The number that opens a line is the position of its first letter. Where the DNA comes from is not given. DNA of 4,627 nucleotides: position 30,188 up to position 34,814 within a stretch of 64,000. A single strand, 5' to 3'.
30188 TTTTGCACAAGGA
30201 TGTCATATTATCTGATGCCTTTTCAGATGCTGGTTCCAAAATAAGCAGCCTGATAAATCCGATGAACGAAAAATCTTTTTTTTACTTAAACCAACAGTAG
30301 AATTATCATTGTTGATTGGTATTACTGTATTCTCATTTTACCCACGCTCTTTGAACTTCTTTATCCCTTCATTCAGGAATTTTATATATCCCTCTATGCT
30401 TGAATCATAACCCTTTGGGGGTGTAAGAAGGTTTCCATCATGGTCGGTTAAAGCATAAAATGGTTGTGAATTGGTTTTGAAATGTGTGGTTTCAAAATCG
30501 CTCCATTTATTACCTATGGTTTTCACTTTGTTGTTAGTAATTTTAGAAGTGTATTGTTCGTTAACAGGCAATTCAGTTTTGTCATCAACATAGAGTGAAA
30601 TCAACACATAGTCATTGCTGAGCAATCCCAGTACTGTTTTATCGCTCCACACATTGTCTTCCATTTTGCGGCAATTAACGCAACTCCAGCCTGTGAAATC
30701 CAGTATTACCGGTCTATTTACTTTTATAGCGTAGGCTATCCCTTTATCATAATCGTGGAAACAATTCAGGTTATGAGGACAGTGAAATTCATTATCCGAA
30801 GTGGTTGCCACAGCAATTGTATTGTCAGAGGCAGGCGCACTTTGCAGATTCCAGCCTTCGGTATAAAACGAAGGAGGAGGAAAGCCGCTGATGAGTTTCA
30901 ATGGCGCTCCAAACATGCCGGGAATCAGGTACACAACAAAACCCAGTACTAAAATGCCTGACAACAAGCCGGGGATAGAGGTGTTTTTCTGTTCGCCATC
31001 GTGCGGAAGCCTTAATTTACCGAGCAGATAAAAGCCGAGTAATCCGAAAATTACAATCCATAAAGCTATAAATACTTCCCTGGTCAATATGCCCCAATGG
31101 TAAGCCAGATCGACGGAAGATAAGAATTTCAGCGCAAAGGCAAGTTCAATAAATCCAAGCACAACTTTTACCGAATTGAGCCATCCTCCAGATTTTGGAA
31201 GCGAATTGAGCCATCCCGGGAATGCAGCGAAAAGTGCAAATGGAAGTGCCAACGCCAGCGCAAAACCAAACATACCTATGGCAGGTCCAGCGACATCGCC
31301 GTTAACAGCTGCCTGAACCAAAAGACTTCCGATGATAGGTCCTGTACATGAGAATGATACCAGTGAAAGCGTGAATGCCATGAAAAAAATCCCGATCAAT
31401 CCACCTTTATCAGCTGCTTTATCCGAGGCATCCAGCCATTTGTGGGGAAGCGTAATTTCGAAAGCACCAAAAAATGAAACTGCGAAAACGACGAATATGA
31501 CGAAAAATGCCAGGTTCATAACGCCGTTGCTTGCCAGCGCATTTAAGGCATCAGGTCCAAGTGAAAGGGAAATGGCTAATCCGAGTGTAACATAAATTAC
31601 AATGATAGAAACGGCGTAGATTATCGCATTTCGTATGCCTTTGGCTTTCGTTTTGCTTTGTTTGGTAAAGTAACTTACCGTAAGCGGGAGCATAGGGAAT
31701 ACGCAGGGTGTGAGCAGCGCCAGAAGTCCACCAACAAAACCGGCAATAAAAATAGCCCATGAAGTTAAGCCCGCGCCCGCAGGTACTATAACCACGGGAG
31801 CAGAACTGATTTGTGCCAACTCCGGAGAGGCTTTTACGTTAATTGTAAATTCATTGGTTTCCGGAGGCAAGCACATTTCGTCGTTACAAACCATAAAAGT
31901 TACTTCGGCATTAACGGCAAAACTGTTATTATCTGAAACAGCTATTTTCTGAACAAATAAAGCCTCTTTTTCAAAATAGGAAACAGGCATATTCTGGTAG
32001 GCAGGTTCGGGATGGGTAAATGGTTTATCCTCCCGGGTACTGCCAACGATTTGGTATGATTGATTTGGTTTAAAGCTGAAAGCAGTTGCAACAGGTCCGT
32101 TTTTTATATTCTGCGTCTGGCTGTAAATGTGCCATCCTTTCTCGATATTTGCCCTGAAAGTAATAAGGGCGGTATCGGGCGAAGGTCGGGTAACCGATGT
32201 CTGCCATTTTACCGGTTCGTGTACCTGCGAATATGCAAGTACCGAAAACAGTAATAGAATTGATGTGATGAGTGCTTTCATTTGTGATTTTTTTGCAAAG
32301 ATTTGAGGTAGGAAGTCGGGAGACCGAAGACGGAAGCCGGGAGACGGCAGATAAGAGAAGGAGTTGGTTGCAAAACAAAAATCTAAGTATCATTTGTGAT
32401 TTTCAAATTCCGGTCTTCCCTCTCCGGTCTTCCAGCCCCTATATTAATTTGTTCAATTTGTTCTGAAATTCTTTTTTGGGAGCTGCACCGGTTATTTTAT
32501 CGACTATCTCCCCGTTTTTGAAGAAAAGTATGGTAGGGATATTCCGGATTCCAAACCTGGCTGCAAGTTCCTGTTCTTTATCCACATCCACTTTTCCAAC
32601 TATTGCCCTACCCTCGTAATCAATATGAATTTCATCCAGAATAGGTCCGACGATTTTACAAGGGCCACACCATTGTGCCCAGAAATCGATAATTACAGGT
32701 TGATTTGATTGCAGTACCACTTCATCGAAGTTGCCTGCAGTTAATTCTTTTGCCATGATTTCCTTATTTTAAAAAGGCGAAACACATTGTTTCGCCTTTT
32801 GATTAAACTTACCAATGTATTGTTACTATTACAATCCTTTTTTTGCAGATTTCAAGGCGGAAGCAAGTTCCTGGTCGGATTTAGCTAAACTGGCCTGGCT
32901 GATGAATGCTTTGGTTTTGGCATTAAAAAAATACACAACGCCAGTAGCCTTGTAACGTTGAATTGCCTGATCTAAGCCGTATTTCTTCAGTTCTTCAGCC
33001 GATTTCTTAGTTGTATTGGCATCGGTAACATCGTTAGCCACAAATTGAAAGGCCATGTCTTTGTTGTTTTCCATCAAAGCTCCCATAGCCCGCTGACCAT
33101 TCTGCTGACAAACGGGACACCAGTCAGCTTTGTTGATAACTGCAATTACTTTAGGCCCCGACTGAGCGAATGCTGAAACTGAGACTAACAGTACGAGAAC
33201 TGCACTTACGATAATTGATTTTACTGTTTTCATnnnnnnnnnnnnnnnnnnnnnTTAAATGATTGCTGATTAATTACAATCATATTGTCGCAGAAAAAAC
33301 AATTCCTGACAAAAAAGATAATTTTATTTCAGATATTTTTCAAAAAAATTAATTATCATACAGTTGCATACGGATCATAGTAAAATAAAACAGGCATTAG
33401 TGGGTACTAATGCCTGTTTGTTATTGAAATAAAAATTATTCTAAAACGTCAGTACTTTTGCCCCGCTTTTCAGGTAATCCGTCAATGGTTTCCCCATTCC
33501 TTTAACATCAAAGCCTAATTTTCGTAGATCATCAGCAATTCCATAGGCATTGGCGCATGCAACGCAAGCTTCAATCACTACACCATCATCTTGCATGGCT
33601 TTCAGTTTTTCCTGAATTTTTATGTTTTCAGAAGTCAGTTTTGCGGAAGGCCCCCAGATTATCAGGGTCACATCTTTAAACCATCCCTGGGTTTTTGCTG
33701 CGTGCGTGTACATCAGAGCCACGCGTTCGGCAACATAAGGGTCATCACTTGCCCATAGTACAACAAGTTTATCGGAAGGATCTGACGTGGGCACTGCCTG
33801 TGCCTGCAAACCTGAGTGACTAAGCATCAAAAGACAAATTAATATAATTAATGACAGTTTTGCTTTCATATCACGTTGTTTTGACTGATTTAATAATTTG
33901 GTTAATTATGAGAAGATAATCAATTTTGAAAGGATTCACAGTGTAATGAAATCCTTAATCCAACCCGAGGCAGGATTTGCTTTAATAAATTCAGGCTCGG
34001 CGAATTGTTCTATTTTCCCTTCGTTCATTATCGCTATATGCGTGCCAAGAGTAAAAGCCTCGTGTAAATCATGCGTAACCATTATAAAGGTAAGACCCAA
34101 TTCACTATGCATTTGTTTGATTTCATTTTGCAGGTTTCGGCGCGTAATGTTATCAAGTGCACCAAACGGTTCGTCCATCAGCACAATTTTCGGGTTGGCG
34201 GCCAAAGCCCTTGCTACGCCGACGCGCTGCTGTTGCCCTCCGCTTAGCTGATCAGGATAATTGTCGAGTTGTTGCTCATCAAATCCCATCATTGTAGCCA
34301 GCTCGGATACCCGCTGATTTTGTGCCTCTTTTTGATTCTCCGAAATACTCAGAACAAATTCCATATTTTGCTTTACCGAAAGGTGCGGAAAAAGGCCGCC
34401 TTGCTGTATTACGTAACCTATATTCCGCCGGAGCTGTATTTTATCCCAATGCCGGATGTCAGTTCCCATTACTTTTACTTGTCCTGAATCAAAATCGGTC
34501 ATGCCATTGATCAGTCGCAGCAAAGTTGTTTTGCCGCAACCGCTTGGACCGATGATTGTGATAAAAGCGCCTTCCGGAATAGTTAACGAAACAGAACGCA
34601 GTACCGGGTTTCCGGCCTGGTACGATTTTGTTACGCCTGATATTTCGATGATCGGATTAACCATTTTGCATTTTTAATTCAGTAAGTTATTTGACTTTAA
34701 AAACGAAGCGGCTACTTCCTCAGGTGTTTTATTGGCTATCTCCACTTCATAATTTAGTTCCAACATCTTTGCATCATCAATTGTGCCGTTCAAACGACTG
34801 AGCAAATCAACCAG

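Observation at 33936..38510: Anaerobic-type ergothioneine synthesis (EanB-EanA) in one operon with an EgtUV-like ABC transporter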

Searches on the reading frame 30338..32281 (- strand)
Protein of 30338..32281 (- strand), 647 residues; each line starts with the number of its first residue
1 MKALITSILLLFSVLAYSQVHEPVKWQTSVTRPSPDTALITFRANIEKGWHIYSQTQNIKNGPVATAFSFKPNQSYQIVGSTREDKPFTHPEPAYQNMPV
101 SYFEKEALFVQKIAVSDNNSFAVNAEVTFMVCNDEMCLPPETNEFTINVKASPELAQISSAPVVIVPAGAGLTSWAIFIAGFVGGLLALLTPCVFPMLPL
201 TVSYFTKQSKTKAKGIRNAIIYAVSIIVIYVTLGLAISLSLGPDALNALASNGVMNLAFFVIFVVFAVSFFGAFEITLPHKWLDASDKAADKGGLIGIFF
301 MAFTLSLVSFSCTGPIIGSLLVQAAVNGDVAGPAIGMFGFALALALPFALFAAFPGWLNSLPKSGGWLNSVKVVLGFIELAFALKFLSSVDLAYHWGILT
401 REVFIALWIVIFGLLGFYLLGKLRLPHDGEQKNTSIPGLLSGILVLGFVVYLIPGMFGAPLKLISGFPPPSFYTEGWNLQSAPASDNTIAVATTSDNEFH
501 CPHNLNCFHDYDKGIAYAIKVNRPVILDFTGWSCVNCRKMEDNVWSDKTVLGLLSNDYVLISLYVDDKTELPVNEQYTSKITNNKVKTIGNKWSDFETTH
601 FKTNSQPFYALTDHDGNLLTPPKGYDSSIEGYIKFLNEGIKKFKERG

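Call 3: search_protein_families(library=pfam, proteins=[window:30338-32281:-], max_evalue=0.001)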
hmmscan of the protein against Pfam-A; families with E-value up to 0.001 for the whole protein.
window:30338-32281:- (647 aa): 5 families
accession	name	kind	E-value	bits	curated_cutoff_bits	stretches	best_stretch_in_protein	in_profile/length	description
PF02683.22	DsbD_TM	-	8.4e-29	100.9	27.1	1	176-389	3-217/219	Cytochrome C biogenesis protein transmembrane domain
PF11412.14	DsbD_N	-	1.9e-08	34.8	25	1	30-146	15-116/119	Thiol:disulfide interchange protein DsbD, N-terminal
PF13899.12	Thioredoxin_7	-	4.6e-08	33.5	27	1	510-566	5-61/83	Thioredoxin-like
PF03190.21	Thioredox_DsbH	-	0.00024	21.5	27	1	513-612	28-120/163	Protein of unknown function, DUF255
PF13098.12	Thioredoxin_2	-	0.0003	21.5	27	1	520-572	3-55/104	Thioredoxin-like domain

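Call 4: search_protein_families(library=ncbifam, proteins=[window:30338-32281:-], max_evalue=0.001)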
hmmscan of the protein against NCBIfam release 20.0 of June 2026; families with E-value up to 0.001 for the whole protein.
window:30338-32281:- (647 aa): 4 families
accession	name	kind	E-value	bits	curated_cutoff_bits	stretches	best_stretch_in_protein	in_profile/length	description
NF001419.0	PRK00293.1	subfamily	6.3e-44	150.5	330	1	102-561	89-515/574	protein-disulfide reductase DsbD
NF045694.1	seleno_TsoB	exception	4.6e-41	140.6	805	2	172-391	179-395/572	rhodanese/DsbD fusion-like selenoprotein TsoB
NF040495.1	tranport_ArsG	equivalog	8e-06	25.4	200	1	177-373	6-200/225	aromatic aminobenezylarsenical efflux permease ArsG family transporter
NF041199.1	trx7_PDZ_seleno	equivalog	0.00059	18.9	300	1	508-562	4-59/390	Trx7/PDZ domain-containing (seleno)protein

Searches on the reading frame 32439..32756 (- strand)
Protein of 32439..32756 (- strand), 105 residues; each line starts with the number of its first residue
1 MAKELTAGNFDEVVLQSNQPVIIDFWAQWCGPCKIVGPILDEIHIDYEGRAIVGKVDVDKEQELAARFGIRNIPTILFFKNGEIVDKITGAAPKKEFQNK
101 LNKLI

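Call 3: search_protein_families(library=pfam, proteins=[window:32439-32756:-], max_evalue=0.001)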
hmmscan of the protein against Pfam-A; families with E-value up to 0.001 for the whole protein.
window:32439-32756:- (105 aa): 4 families
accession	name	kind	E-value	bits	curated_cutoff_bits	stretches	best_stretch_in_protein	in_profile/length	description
PF00085.26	Thioredoxin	-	1.3e-31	109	23.5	1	3-102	3-102/103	Thioredoxin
PF13098.12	Thioredoxin_2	-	1.7e-11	44.8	27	1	16-101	3-104/104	Thioredoxin-like domain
PF13905.12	Thioredoxin_8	-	1.6e-06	28.8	27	0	18-48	1-31/94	Thioredoxin-like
PF07449.17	HyaE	-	4.9e-06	27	22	1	40-93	50-104/108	Hydrogenase-1 expression protein HyaE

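Call 4: search_protein_families(library=ncbifam, proteins=[window:32439-32756:-], max_evalue=0.001)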
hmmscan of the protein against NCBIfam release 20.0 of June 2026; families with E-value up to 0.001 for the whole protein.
window:32439-32756:- (105 aa): 15 families
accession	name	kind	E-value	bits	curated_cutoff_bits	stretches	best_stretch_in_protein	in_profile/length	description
TIGR01068.1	thioredoxin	equivalog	2.5e-36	123.9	96.8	1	6-104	2-100/101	thioredoxin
NF008229.0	PRK10996.1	equivalog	9.7e-32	109.6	125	1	6-103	41-137/141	thioredoxin TrxC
NF006898.0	PRK09381.1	equivalog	1.2e-28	99.7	138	1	5-99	8-102/109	thioredoxin TrxA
TIGR01126.1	pdi_dom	equivalog_domain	1.3e-19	70.4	107.2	1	5-103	1-103/105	protein disulfide-isomerase domain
NF047697.1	ThioredTrxAClost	equivalog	1.3e-18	67.1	140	1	4-104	3-104/105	thioredoxin TrxA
TIGR01130.1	ER_PDI_fam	subfamily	1.1e-17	64.8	344.25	2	4-49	349-394/476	protein disulfide-isomerase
NF002854.0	PRK03147.1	subfamily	9.1e-11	42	170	2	56-103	123-171/176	thiol-disulfide oxidoreductase ResA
NF045694.1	seleno_TsoB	exception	6.8e-09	34.3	805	1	16-82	472-547/572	rhodanese/DsbD fusion-like selenoprotein TsoB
TIGR00385.1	dsbE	subfamily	1.1e-07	31.6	123.15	1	13-54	58-97/173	DsbE family thiol:disulfide interchange protein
NF001419.0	PRK00293.1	subfamily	2.2e-06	26.6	330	1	16-104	475-572/574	protein-disulfide reductase DsbD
NF041202.1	StoA_CxxC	exception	3.2e-06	27.1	210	0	13-42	47-76/163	endospore biogenesis thiol-disulfide oxidoreductase StoA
TIGR00411.1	redox_disulf_1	equivalog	9.3e-06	25.6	92.75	1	28-103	9-80/82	MJ0307 family thioredoxin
NF047696.1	ThlDiSintTplARhiz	equivalog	0.00013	21.8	230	1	19-61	98-141/219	thiol:disulfide interchange protein TlpA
NF010625.0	PRK14018.1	equivalog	0.00077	18.1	522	0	8-33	46-71/521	bifunctional peptide-methionine (S)-S-oxide reductase MsrA/peptide-methionine (R)-S-oxide reductase MsrB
TIGR02187.2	PDO_seleno_TRX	equivalog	0.00096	18.6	185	0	18-84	16-83/209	protein disulfide oxidoreductase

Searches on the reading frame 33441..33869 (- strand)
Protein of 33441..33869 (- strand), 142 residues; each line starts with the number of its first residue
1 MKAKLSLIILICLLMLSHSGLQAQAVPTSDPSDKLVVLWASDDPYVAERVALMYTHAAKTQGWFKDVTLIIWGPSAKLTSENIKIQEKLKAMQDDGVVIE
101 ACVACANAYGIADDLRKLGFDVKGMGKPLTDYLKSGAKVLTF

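Call 3: search_protein_families(library=pfam, proteins=[window:33441-33869:-], max_evalue=0.001)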
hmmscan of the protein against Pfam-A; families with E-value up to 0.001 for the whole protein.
window:33441-33869:- (142 aa): 1 family
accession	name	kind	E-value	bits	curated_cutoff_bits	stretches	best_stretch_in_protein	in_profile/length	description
PF02635.20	DsrE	-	2.4e-09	37.8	22.7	1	43-142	10-116/116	DsrE/DsrF-like family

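Call 4: search_protein_families(library=ncbifam, proteins=[window:33441-33869:-], max_evalue=0.001)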
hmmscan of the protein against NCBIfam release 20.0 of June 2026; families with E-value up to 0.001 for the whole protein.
window:33441-33869:- (142 aa): 1 family
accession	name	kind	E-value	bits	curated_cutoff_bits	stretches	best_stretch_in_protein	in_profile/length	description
TIGR03527.1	selenium_YedF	equivalog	1.2e-05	25.2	110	1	69-116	124-171/194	sulfurtransferase-like selenium metabolism protein YedF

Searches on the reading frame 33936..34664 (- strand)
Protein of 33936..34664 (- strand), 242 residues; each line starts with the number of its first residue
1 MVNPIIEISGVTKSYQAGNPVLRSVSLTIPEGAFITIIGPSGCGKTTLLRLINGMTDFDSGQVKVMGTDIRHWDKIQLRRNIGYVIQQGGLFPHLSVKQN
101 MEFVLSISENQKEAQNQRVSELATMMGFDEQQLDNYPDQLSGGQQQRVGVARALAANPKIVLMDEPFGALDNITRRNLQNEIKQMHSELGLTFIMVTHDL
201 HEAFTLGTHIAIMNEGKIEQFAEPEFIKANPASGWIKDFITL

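Call 3: search_protein_families(library=pfam, proteins=[window:33936-34664:-], max_evalue=0.001)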
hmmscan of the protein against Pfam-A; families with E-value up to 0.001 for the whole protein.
window:33936-34664:- (242 aa): 7 families
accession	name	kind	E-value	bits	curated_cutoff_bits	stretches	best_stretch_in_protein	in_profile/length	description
PF00005.33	ABC_tran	-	2.2e-38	132.4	25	1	22-167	1-136/137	ABC transporter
PF02463.25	SMC_N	-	8.7e-07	29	40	1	107-199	113-198/220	RecF/RecN/SMC N terminal domain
PF13304.12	AAA_21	-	5e-06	27.2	27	0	36-58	3-25/304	AAA domain, putative AbiEii toxin, Type IV TA system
PF09818.15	ABC_ATPase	-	0.00024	20.6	23.2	0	108-208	126-241/283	P-loop domain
PF00004.35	AAA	-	0.00085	20.2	21.2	0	36-165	2-65/131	ATPase family associated with various cellular activities (AAA)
PF13401.12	AAA_22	-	0.00091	20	27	0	33-57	6-30/130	AAA domain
PF03215.21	Rad17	-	0.00099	19.5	23.8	0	34-52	47-65/186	Rad17 P-loop domain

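Call 4: search_protein_families(library=ncbifam, proteins=[window:33936-34664:-], max_evalue=0.001)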
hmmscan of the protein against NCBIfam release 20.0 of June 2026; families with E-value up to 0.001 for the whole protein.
window:33936-34664:- (242 aa): 189 families (the best 25 are shown)
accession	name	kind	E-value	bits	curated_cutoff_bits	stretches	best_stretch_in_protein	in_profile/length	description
TIGR03265.1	PhnT2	equivalog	1.5e-73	248.1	457.7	1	4-240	3-235/353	putative 2-aminoethylphosphonate ABC transporter ATP-binding protein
TIGR01186.1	proV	subfamily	2.7e-73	247.2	326.6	1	22-240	9-230/363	betaine/proline/choline family ABC transporter ATP-binding protein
NF006987.0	PRK09452.1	equivalog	2.3e-70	237.2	482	1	3-240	15-248/378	spermidine/putrescine ABC transporter ATP-binding protein PotA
NF043075.1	MMSYN1_0197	equivalog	3.5e-68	230.1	550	1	5-240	2-233/341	spermidine/putrescine ABC transporter ATP-binding protein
TIGR00968.1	3a0106s01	subfamily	4e-68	229.5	342.75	1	6-240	1-231/237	sulfate ABC transporter ATP-binding protein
TIGR01187.1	potA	subfamily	3.9e-66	223.3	355.6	1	37-240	1-201/325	polyamine ABC transporter ATP-binding protein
NF008653.0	PRK11650.1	subfamily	6.9e-66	222.7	432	1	6-240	4-235/357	sn-glycerol-3-phosphate ABC transporter ATP-binding protein UgpC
NF008105.0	PRK10851.1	equivalog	5.3e-61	206.3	502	1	6-240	3-237/362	sulfate/thiosulfate ABC transporter ATP-binding protein CysA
NF040933.2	ABC_arch_GlcV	equivalog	1.9e-60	204.7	450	1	6-239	3-241/357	glucose ABC transporter ATP-binding protein GlcV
NF040840.2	tungstate_WtpC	equivalog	4e-60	203.9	440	1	6-240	2-231/347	tungstate ABC transporter ATP-binding protein WtpC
NF008513.0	PRK11432.1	equivalog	2.7e-58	197.5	496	1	5-240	6-237/351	ferric ABC transporter ATP-binding protein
TIGR03258.1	PhnT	equivalog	2.8e-58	197.7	499.15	1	14-240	17-240/359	2-aminoethylphosphonate ABC transport system ATP-binding subunit PhnT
TIGR03415.1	ABC_choXWV_ATP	equivalog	6.1e-58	196.6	483.75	1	23-241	41-266/382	choline ABC transporter ATP-binding protein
NF008621.0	PRK11607.1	equivalog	8.1e-58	196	613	1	2-240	16-250/377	putrescine ABC transporter ATP-binding subunit PotG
NF008233.0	PRK11000.1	equivalog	1e-56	192.4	568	1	7-240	5-234/369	maltose/maltodextrin ABC transporter ATP-binding protein MalK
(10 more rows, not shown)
